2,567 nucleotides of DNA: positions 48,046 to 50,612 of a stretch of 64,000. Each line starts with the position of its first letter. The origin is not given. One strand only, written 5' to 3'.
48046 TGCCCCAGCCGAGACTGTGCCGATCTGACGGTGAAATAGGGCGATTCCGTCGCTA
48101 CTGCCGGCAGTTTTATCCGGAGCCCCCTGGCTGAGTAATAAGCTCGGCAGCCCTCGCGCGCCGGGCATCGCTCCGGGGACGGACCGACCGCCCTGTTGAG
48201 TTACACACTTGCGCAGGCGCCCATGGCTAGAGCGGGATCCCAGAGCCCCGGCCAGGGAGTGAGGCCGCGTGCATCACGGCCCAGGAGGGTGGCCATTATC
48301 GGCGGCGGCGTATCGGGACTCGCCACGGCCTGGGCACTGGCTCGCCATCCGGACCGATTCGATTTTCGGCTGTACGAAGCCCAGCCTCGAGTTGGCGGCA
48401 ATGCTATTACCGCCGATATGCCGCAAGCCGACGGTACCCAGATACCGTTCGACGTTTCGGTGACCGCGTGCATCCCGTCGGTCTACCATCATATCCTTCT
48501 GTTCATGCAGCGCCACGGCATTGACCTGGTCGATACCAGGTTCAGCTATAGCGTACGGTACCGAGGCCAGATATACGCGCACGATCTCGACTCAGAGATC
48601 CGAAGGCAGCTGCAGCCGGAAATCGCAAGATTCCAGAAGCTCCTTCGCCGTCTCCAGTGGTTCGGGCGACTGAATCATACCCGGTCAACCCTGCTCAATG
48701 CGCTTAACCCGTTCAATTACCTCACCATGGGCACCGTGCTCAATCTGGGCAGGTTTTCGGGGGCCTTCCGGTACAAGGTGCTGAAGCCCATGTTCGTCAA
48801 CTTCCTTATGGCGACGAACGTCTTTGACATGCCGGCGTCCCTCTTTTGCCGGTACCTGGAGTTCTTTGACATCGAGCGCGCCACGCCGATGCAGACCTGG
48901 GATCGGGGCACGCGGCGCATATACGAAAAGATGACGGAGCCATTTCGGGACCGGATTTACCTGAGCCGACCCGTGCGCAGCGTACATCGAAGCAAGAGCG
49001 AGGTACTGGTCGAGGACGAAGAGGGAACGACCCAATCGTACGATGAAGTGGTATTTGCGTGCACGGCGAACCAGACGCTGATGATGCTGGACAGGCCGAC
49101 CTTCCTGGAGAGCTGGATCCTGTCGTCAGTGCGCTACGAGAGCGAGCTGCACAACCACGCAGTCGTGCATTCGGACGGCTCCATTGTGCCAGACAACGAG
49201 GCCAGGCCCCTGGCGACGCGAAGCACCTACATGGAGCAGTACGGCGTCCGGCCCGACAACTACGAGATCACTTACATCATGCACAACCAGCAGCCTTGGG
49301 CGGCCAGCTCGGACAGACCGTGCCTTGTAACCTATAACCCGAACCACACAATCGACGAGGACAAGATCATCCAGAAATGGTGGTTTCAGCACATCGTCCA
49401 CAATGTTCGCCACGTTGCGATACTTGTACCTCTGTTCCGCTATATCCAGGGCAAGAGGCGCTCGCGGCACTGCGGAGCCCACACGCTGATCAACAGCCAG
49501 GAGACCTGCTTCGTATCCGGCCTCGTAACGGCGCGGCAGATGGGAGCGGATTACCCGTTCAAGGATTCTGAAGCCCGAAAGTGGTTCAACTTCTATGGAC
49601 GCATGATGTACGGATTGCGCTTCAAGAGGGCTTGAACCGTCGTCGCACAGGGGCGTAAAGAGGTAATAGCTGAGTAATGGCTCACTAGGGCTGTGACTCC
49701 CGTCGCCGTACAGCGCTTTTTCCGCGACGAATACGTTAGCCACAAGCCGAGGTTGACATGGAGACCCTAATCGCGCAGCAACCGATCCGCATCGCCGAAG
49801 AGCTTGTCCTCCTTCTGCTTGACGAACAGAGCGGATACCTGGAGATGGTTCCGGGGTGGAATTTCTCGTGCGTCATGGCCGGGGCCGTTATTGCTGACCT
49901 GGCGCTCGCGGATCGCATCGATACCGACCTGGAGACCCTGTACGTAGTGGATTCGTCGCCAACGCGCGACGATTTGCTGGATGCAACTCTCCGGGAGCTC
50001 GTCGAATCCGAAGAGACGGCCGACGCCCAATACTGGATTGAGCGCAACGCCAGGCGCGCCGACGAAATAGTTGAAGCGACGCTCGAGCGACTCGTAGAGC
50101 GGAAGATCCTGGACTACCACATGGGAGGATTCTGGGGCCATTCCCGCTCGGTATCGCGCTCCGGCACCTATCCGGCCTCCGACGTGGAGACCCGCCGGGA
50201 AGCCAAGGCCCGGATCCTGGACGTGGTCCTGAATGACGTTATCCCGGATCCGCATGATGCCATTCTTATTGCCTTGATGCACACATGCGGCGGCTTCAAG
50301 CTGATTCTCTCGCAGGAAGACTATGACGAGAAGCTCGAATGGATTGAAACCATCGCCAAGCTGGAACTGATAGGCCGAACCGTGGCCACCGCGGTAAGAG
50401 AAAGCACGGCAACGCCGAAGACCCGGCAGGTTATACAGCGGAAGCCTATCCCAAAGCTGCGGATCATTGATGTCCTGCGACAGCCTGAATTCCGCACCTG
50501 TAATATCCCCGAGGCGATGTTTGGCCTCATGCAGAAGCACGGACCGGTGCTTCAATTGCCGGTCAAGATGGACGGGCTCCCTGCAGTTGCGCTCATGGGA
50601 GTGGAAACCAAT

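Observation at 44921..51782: ERG6/SMT-type sterol C-24 methyltransferase heading a four-gene lipid-tailoring block (SMT, Rieske oxygenase, FAD oxidoreductase, GPP34-P450)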

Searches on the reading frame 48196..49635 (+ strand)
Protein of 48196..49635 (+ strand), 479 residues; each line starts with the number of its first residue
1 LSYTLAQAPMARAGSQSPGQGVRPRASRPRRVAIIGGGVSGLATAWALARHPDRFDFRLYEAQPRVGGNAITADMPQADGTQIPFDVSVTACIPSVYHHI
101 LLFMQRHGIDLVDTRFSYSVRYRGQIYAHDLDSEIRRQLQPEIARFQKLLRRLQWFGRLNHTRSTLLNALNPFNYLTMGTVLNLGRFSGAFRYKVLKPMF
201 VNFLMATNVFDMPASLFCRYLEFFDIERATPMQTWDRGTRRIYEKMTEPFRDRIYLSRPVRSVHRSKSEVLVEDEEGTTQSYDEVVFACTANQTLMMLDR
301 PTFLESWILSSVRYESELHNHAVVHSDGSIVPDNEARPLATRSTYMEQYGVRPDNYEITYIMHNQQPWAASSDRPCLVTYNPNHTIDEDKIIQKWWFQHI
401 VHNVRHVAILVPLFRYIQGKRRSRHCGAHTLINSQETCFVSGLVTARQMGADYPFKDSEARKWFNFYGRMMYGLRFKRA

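Call 3: search_protein_families(library=pfam, proteins=[window:48196-49635:+], max_evalue=0.01)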
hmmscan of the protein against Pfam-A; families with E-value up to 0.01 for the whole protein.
window:48196-49635:+ (479 aa): 5 families
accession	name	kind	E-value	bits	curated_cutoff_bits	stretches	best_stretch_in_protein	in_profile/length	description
PF01593.30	Amino_oxidase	-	1.2e-18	68.1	19.8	1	39-295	1-260/443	Flavin containing amine oxidoreductase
PF13450.12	NAD_binding_8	-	5.5e-12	46.2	21.9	1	34-103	1-64/68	NAD(P)-binding Rossmann-like domain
PF01266.30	DAO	-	1.5e-07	31.7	27.9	1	31-68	1-36/353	FAD dependent oxidoreductase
PF13454.12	NAD_binding_9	-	1.1e-05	25.9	21.8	1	33-74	1-44/155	FAD-NAD(P)-binding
PF07992.20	Pyr_redox_2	-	0.00049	20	26.1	0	27-67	140-178/291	Pyridine nucleotide-disulphide oxidoreductase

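Call 4: search_protein_families(library=ncbifam, proteins=[window:48196-49635:+], max_evalue=0.01)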
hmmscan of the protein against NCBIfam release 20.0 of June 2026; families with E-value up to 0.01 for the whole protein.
window:48196-49635:+ (479 aa): 21 families
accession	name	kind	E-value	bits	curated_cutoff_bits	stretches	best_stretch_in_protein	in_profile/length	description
TIGR00562.1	proto_IX_ox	equivalog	3.6e-11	42.3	97.85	1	30-75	3-48/470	protoporphyrinogen oxidase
NF008841.0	PRK11883.1-1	equivalog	1.3e-10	40.8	517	2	29-75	3-50/453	protoporphyrinogen oxidase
NF005560.0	PRK07233.1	equivalog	5.6e-09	35.3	252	1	31-75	2-44/435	hypothetical protein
NF008845.0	PRK11883.1-5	equivalog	1.8e-08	33.1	560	1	29-73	4-52/468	protoporphyrinogen oxidase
TIGR03467.1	HpnE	equivalog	1.1e-07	31.6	283.05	1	32-77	1-44/430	hydroxysqualene dehydroxylase HpnE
TIGR03219.1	salicylate_mono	equivalog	9e-06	24.6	446.35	1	31-67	2-37/414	salicylate 1-monooxygenase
NF002480.1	PRK01747.1-1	equivalog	3.1e-05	22.6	540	1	21-52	239-271/645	bifunctional tRNA (5-methylaminomethyl-2-thiouridine)(34)-methyltransferase MnmC2/FAD-dependent 5-carboxymethylaminomethyl-2-thiouridine(34)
NF009410.0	PRK12771.1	subfamily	5.6e-05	21.9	516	1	25-68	134-175/566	NAD(P)-binding protein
NF045663.1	diclust_near_Sec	equivalog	9.6e-05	20.6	530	1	21-73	98-148/759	pyridine nucleotide-disulfide oxidoreductase/dicluster-binding protein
NF005313.0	PRK06847.1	subfamily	0.00021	20.3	372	0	30-57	5-32/375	hypothetical protein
TIGR03197.1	MnmC_Cterm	equivalog_domain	0.0007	18.8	174.2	0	31-68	1-36/400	FAD-dependent 5-carboxymethylaminomethyl-2-thiouridine(34) oxidoreductase MnmC1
NF005566.0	PRK07236.1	subfamily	0.00073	18.5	333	0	28-62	5-37/386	hypothetical protein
NF005547.0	PRK07208.1-3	equivalog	0.00096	18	380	1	29-73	4-46/465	hypothetical protein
NF009409.0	PRK12770.1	subfamily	0.0014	17.7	343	1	25-69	14-56/360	putative glutamate synthase subunit beta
NF053546.1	violacein_VioA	equivalog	0.0022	17.3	600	1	32-77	2-49/411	flavin-dependent violacein biosynthesis tryptophan-2 monooxygenase VioA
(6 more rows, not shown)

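Call 32: search_solved_structures(query=window:48196-49635:+, max_evalue=0.001)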
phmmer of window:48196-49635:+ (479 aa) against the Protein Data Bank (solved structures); distinct sequences matched with E-value up to 0.001: 6.
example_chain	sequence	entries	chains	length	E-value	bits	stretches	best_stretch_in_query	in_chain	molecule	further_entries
6f7l_A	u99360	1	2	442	2e-20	75.9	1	28-459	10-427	Amine oxidase LkcE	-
6f32_A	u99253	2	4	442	2.6e-20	75.5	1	28-459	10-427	Amine oxidase LkcE | LkcE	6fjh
6f7v_A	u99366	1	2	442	2.6e-20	75.5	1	28-459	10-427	LkcE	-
4iv9_A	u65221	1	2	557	1.1e-05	27.3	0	19-75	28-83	Tryptophan 2-monooxygenase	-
8t8a_A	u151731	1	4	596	0.00082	21.1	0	27-77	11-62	Amine oxidoreductase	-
8jt7_A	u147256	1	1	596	0.00082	21.1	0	27-77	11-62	Amine oxidoreductase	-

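Call 70: find_homologous_proteins(query=window:48196-49635:+)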
Query window:48196-49635:+ (479 aa): 1730 proteins with E <= 0.001 among 8000 candidates; the best 120 are listed.
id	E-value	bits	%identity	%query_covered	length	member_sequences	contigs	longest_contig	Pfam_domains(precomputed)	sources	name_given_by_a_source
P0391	2.1e-281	951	87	95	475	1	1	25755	PF01266.31,PF01593.31,PF13450.13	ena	-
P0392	2.6e-259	878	80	95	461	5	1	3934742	PF01266.31,PF01593.31,PF13450.13,PF13454.13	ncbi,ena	-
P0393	3.6e-259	878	79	94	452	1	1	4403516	PF01266.31,PF01593.31,PF13450.13,PF13454.13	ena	-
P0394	8.9e-259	877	80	94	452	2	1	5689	PF01266.31,PF01593.31,PF13450.13,PF13454.13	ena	-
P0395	1.7e-258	876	79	95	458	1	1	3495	PF01266.31,PF01593.31,PF13450.13,PF13454.13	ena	-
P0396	5.3e-258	874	80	94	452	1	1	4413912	PF01266.31,PF01593.31,PF13450.13,PF13454.13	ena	-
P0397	2.0e-257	872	79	94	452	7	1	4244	PF01266.31,PF01593.31,PF13450.13,PF13454.13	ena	-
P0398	3.9e-257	871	78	95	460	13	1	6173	PF01266.31,PF01593.31,PF13450.13,PF13454.13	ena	-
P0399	4.2e-257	871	79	94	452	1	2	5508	PF01266.31,PF01593.31,PF13450.13,PF13454.13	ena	-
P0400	4.5e-257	871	80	94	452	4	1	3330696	PF01266.31,PF01593.31,PF13450.13,PF13454.13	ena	-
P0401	5.2e-257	871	79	95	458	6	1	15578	PF01593.31,PF13450.13,PF13454.13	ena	-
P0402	6.4e-257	871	79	95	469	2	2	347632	PF01266.31,PF01593.31,PF13450.13,PF13454.13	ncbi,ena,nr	ncbi:MAG: NAD(P)-binding protein [Bacteroidetes bacterium SB0662_bin_6]|nr:NAD(P)-binding protein [B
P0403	7.5e-257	870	80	94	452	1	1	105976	PF01266.31,PF01593.31,PF13450.13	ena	-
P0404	8.4e-257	870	80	94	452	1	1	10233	PF01266.31,PF01593.31,PF13450.13,PF13454.13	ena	-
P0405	9.8e-257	870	77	95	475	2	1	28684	PF01266.31,PF01593.31,PF13450.13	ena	-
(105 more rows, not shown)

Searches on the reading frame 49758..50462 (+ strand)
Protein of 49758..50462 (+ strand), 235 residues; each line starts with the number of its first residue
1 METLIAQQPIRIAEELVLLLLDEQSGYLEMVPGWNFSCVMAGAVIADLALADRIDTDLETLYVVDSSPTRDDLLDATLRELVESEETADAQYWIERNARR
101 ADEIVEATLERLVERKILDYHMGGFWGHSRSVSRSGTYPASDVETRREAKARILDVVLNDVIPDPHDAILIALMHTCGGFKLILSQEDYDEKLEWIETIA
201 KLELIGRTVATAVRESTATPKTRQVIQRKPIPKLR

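Call 72: search_solved_structures(query=window:49758-50462:+, max_evalue=10, show_alignments=2)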
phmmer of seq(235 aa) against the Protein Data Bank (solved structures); distinct sequences matched with E-value up to 10: 8.
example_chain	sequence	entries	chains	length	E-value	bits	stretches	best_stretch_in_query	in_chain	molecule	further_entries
2zii_A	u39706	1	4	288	0.00054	23.1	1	10-158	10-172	Vacuolar protein sorting-associated protein 74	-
4tu3_A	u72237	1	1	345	0.00097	22.3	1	10-158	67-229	Vacuolar protein sorting-associated protein 74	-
2zih_A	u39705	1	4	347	0.00099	22.3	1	10-158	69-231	Vacuolar protein sorting-associated protein 74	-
3kn1_A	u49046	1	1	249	0.0075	19.4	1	10-175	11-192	Golgi phosphoprotein 3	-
9qpq_A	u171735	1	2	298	0.014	18.6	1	10-175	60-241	Golgi phosphoprotein 3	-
3s3t_A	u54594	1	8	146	0.43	13.6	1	44-87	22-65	Nucleotide-binding protein, universal stress protein UspA family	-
5ztc_A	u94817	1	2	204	0.44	13.6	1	61-162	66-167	Lmo2088 protein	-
9mj4_Q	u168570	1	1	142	1.1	12.3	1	32-139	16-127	Nanobody 2WVA149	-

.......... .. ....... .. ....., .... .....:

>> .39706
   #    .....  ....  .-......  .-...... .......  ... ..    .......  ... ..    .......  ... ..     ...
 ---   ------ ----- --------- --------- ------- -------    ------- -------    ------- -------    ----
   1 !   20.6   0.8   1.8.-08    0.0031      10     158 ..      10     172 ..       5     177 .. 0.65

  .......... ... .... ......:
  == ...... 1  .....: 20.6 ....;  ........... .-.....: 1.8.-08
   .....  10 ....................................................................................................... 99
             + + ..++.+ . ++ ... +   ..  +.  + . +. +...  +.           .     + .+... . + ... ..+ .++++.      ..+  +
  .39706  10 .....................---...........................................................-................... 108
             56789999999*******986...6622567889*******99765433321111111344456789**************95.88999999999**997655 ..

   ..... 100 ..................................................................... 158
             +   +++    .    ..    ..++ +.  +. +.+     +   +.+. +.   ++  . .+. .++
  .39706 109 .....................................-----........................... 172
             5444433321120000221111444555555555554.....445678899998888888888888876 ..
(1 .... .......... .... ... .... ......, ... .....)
